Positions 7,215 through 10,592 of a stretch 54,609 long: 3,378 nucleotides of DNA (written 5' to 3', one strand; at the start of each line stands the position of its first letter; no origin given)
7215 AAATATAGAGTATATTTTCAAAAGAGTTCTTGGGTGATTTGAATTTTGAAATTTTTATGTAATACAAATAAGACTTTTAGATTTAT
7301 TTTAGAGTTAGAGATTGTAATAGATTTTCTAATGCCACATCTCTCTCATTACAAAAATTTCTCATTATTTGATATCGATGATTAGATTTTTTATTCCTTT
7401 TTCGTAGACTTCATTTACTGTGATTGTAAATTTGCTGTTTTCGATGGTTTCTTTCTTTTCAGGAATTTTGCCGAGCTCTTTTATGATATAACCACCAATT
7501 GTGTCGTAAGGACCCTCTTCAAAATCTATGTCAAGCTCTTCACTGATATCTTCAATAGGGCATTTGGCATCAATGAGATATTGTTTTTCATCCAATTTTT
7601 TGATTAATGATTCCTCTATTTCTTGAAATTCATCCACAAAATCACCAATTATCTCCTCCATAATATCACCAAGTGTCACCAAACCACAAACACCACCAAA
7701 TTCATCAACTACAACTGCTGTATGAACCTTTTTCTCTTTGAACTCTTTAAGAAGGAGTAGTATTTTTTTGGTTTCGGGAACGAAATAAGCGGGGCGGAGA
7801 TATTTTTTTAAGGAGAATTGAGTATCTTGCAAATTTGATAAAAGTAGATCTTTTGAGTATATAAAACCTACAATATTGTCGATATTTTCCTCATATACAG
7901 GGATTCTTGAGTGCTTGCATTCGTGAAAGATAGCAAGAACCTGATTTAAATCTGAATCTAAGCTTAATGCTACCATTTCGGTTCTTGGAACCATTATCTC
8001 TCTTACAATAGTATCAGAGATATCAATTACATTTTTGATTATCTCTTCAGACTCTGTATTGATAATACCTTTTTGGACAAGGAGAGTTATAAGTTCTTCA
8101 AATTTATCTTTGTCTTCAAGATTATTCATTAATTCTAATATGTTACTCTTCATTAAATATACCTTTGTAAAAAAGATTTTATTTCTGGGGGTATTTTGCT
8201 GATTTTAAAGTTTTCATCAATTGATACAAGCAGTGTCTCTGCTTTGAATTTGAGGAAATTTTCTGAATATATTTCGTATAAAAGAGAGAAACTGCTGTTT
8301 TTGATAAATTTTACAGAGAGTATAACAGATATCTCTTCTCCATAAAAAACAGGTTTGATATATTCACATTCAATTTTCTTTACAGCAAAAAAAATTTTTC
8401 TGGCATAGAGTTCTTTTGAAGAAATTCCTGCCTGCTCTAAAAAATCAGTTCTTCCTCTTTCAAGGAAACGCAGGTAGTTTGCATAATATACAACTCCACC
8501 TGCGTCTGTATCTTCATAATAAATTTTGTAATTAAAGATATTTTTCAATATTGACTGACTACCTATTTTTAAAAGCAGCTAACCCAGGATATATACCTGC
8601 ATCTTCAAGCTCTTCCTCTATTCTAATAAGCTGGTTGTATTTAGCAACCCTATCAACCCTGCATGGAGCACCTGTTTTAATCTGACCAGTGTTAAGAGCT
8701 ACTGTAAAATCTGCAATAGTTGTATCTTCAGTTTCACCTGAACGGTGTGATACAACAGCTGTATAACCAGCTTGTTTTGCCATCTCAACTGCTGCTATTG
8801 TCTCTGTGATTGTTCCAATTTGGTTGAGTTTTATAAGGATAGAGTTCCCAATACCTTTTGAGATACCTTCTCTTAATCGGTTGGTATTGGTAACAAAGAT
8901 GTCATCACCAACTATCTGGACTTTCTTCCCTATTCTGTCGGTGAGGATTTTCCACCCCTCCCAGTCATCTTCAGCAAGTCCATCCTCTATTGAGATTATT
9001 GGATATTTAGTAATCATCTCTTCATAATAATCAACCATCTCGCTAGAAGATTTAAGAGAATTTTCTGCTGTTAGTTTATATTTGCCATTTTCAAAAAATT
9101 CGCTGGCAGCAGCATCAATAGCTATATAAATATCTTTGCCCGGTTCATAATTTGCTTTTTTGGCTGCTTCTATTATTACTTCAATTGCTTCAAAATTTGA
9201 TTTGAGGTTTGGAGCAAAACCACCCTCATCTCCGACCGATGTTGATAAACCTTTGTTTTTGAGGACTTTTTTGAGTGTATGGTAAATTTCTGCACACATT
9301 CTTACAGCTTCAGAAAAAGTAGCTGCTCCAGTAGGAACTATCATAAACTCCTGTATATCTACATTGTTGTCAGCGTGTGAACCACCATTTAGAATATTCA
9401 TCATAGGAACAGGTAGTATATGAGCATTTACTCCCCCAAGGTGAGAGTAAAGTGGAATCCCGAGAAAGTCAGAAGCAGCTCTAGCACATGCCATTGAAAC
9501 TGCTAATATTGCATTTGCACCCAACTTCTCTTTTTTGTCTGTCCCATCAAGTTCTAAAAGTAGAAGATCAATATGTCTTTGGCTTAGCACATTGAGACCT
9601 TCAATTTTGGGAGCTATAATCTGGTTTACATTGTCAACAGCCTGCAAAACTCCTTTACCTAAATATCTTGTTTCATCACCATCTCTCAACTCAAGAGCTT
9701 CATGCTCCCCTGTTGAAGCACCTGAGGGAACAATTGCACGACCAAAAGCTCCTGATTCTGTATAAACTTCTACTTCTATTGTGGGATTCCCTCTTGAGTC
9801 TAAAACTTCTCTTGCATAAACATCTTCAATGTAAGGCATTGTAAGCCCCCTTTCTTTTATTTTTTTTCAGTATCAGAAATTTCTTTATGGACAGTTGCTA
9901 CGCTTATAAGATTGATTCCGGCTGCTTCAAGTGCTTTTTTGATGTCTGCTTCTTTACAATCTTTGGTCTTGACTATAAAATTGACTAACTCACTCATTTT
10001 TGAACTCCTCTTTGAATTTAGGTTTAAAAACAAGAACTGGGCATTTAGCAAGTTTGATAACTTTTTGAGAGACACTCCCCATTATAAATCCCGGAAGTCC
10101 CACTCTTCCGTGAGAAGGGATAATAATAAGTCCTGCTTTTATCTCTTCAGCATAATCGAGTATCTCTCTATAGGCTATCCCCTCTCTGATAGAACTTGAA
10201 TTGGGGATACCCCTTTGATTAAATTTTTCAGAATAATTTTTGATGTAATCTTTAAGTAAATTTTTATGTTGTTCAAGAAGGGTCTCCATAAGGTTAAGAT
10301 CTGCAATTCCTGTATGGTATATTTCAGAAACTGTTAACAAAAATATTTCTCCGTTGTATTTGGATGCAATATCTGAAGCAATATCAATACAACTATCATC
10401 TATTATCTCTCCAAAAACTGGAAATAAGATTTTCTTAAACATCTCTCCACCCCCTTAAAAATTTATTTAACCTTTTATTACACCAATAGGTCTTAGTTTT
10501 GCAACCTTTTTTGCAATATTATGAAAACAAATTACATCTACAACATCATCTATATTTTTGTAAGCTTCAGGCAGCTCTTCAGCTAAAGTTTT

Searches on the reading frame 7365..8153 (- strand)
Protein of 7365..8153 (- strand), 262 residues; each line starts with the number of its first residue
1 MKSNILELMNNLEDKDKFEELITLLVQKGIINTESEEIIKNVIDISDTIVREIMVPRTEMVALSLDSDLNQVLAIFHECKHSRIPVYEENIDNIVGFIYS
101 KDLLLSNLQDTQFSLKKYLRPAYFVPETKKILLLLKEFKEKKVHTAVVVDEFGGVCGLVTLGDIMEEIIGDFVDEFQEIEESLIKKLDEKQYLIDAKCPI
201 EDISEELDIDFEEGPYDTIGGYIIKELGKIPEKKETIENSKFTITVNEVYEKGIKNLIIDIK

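Call 74: search_protein_families(library=pfam, proteins=[window:7365-8153:-], max_evalue=0.00001)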
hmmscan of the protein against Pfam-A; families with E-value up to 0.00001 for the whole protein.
window:7365-8153:- (262 aa): 2 families
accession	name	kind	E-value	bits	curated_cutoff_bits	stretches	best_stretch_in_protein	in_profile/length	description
PF03471.22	CorC_HlyC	-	3.5e-19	69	27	1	186-260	2-78/81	Transporter associated domain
PF00571.33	CBS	-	3.5e-16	59.7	24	2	120-169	7-56/57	CBS domain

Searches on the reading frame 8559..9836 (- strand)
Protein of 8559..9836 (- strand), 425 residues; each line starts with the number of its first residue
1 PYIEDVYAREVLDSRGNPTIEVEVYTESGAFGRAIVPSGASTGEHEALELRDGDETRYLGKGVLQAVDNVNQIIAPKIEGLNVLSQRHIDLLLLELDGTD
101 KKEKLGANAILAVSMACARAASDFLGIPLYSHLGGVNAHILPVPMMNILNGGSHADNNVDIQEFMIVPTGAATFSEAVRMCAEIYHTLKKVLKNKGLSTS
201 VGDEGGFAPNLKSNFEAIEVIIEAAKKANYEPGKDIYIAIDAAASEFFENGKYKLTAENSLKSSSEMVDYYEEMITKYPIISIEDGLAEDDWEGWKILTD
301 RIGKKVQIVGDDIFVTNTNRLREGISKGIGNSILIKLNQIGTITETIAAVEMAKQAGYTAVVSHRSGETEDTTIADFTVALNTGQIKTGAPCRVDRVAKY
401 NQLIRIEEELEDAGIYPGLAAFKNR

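Call 57: list_cluster_members(proteins=[window:8559-9836:-, window:5959-7248:+, window:2146-2577:+, window:4439-5938:+])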
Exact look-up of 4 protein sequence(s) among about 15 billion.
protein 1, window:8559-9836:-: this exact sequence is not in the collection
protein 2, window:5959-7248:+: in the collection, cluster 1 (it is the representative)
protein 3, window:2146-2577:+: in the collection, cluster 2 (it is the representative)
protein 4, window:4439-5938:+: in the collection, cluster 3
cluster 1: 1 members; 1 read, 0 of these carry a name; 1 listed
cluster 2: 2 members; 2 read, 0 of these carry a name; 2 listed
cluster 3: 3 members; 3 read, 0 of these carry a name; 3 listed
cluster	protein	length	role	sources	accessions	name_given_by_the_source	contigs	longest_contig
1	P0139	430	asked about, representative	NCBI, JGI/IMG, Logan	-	-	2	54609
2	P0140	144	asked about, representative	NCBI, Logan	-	-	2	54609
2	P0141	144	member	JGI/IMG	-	-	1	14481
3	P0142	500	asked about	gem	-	-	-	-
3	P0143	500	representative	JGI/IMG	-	-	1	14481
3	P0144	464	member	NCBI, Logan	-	-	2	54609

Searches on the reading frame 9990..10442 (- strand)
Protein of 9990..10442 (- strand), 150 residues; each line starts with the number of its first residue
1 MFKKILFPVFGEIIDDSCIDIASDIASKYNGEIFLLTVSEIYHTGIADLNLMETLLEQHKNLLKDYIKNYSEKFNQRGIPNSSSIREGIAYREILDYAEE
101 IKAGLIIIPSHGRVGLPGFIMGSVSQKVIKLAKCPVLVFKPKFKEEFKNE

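Call 74: search_protein_families(library=pfam, proteins=[window:9990-10442:-], max_evalue=0.00001)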
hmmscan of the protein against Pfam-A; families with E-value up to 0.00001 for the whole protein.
window:9990-10442:- (150 aa): 1 family
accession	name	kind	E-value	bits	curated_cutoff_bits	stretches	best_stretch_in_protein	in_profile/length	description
PF00582.32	Usp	-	2.3e-24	87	24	1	1-140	1-141/141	Universal stress protein family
